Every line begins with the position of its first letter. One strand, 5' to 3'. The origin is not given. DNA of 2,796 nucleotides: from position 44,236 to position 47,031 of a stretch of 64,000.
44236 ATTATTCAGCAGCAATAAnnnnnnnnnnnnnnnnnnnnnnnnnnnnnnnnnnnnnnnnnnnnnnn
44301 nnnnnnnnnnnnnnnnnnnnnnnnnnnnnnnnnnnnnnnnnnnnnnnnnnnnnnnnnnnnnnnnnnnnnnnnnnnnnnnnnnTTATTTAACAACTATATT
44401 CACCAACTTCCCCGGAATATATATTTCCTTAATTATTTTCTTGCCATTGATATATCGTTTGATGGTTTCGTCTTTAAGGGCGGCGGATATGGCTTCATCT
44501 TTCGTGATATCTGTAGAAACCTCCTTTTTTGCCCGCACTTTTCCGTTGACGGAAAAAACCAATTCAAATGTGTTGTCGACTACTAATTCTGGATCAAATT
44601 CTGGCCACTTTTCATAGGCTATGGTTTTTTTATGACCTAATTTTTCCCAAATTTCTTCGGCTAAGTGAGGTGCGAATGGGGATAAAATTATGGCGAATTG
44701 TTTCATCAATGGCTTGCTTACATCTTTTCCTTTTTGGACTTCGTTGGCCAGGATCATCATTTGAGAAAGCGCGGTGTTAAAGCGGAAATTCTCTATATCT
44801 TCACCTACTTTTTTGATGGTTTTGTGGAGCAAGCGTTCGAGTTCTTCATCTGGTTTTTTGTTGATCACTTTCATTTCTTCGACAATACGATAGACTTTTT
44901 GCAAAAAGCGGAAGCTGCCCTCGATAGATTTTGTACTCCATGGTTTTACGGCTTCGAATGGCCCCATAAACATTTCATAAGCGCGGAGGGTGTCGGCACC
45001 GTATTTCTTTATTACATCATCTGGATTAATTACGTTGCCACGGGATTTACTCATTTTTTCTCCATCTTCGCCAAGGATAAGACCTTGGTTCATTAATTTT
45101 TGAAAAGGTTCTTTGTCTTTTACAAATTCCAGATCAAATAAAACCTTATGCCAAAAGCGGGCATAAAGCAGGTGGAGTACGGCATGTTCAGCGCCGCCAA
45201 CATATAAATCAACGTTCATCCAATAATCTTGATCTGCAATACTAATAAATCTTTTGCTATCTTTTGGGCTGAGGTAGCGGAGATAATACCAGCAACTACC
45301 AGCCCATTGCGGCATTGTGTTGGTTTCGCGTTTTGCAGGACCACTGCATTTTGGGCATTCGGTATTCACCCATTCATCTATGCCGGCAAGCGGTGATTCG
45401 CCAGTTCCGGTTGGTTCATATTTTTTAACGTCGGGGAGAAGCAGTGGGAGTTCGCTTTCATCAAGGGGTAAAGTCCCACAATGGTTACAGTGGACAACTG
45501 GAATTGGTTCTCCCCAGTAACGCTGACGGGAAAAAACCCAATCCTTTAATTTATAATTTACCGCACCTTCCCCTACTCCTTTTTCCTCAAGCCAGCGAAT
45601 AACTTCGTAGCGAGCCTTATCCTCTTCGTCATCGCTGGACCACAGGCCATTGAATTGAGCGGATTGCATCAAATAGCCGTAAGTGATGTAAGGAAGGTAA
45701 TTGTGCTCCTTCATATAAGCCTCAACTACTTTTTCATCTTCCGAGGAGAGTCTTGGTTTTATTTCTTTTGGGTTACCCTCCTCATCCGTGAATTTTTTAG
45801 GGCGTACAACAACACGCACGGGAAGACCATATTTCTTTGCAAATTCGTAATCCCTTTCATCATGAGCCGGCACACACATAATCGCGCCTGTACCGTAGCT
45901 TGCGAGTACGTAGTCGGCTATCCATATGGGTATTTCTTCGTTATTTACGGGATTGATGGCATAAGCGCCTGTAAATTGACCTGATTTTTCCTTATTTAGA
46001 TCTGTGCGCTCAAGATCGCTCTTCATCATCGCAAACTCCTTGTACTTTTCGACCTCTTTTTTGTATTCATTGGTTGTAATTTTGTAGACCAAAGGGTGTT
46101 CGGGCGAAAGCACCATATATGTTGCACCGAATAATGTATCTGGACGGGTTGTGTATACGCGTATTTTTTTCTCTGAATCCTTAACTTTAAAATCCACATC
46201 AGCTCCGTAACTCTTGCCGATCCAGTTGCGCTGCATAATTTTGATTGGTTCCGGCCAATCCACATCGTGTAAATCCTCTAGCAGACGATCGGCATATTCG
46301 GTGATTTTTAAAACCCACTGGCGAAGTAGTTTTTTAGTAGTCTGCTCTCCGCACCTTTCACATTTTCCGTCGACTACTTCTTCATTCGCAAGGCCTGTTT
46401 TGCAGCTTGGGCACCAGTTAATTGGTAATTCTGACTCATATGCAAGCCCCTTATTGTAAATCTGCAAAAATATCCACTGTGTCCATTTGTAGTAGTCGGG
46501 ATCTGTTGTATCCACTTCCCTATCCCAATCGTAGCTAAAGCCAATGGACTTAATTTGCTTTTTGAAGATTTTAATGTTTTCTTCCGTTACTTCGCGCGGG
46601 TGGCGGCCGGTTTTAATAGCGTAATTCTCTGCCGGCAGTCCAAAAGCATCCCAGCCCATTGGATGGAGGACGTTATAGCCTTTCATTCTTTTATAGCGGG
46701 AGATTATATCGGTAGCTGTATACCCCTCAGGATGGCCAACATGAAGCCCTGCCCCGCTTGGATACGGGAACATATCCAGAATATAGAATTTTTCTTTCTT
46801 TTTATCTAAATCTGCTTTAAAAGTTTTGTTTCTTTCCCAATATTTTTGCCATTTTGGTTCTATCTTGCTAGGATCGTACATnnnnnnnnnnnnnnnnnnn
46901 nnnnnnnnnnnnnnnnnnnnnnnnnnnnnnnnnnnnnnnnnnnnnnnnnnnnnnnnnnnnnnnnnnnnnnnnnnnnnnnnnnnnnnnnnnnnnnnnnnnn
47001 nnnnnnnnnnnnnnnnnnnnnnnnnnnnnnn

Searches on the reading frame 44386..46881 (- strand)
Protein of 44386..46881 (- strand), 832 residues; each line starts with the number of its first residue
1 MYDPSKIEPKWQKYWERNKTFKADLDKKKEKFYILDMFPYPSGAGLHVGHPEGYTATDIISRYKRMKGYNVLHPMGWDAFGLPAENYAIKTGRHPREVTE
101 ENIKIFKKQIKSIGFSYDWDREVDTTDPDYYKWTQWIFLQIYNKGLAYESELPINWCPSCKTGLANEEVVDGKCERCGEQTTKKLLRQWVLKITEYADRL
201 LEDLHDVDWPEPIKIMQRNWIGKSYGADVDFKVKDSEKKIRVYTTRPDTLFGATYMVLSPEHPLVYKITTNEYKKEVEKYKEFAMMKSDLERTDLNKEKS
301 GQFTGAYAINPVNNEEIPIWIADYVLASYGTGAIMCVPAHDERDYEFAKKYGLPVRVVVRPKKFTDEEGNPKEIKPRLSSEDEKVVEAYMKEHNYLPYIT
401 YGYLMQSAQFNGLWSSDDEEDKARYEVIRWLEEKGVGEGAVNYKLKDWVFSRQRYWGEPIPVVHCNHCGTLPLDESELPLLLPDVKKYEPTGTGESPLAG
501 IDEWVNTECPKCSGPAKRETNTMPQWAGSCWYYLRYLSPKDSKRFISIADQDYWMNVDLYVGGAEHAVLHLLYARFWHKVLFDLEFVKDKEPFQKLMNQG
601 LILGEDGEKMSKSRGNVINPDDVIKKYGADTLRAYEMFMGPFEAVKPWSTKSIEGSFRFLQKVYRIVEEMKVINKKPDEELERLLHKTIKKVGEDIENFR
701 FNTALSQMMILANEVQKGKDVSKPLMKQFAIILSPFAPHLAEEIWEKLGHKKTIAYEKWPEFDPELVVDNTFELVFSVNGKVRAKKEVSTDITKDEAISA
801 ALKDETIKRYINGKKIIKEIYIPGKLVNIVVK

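Call 31: search_protein_families(library=ncbifam, proteins=[window:44386-46881:-], max_evalue=1e-10)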
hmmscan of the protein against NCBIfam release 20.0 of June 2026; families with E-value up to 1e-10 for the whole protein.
window:44386-46881:- (832 aa): 15 families
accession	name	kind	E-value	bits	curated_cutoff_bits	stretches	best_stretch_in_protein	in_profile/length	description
TIGR00396.1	leuS_bact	equivalog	0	1101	548.4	1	2-832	1-843/843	leucine--tRNA ligase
TIGR00422.1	valS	equivalog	2e-91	307.3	612.1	2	2-170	5-188/863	valine--tRNA ligase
NF009687.0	PRK13208.1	equivalog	4e-87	293.2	738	2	2-261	10-232/801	valine--tRNA ligase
NF008957.0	PRK12300.1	subfamily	1.8e-85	287.7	677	4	552-777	575-807/946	leucine--tRNA ligase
NF004349.1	PRK05729.1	equivalog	2.1e-75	254.6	704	2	444-818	390-759/860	valine--tRNA ligase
TIGR00392.1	ileS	equivalog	1e-72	245.6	621.4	2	3-387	7-381/861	isoleucine--tRNA ligase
TIGR00395.1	leuS_arch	equivalog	1.9e-69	234.7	648.5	3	551-787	568-815/938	leucine--tRNA ligase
NF000540.1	alt_ValS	exception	1.4e-46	158.9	900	1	6-86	8-88/827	valine--tRNA ligase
NF011492.0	PRK14900.1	equivalog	2.7e-45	154.6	1783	2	2-170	13-198/1044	valine--tRNA ligase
TIGR00398.1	metG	equivalog_domain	2e-37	129.1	336.35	1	38-182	7-147/530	methionine--tRNA ligase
NF008900.0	PRK12267.1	equivalog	7.9e-34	117.1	598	1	28-205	2-177/648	methionine--tRNA ligase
NF000258.1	MupB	exception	3.2e-31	108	1900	2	229-673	202-645/1033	mupirocin-resistant isoleucine--tRNA ligase MupB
NF040702.1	ileS_w_GNAT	exception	4.2e-31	107.4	1999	1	446-635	637-806/1100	isoleucine--tRNA ligase, N-acetyltransferase domain-containing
NF000257.1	MupA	exception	8.6e-30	103.2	1900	1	323-635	298-611/1024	mupirocin-resistant isoleucine--tRNA ligase MupA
NF001100.0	PRK00133.1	equivalog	7.3e-27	94.2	587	1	32-180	7-151/676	methionine--tRNA ligase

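Call 53: find_homologous_proteins(query=window:44386-46881:-, max_evalue=1e-50)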
Query window:44386-46881:- (832 aa): 8000 proteins with E <= 1e-50 among 8000 candidates; the best 120 are listed.
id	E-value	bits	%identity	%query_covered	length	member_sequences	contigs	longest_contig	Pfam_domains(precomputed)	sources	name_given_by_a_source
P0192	0.0e+0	1958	100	100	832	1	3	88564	PF09334.18,PF01406.26,PF08264.20,PF13603.13,PF00133.29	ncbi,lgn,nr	ncbi:leucine--tRNA ligase [Patescibacteria group bacterium]|nr:leucine--tRNA ligase [Patescibacteria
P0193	0.0e+0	1523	76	100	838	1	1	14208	PF09334.18,PF08264.20,PF13603.13,PF00133.29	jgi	-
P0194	0.0e+0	1505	77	100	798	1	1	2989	PF09334.18,PF08264.20,PF13603.13,PF00133.29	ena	-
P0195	0.0e+0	1505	76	100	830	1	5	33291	PF09334.18,PF01406.26,PF08264.20,PF13603.13,PF00133.29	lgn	-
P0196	0.0e+0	1501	77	100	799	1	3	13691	PF09334.18,PF08264.20,PF13603.13,PF00133.29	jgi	jgi:leucyl-tRNA synthetase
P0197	0.0e+0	1494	76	100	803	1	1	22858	PF09334.18,PF08264.20,PF13603.13,PF00133.29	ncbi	-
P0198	0.0e+0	1488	77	100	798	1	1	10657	PF09334.18,PF08264.20,PF13603.13,PF00133.29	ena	-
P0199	0.0e+0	1486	76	100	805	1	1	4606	PF09334.18,PF01406.26,PF08264.20,PF13603.13,PF00133.29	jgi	jgi:leucyl-tRNA synthetase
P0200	0.0e+0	1484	77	100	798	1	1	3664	PF09334.18,PF01406.26,PF08264.20,PF13603.13,PF00133.29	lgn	-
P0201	0.0e+0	1481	76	100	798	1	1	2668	PF09334.18,PF01406.26,PF08264.20,PF13603.13,PF00133.29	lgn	-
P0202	0.0e+0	1481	75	100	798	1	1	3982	PF09334.18,PF01406.26,PF08264.20,PF13603.13,PF00133.29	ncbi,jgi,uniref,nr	ncbi:MAG TPA: leucine--tRNA ligase [Thermodesulforhabdus norvegica]|uniref:Leucine--tRNA ligase n=1 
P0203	0.0e+0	1480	76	100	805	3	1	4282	PF09334.18,PF01406.26,PF08264.20,PF13603.13,PF00133.29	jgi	jgi:leucyl-tRNA synthetase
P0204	0.0e+0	1479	75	100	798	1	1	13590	PF09334.18,PF01406.26,PF08264.20,PF13603.13,PF00133.29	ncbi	-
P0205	0.0e+0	1479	75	100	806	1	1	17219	PF09334.18,PF08264.20,PF13603.13,PF00133.29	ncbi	-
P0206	0.0e+0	1478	75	100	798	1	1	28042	PF09334.18,PF01406.26,PF08264.20,PF13603.13,PF00133.29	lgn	-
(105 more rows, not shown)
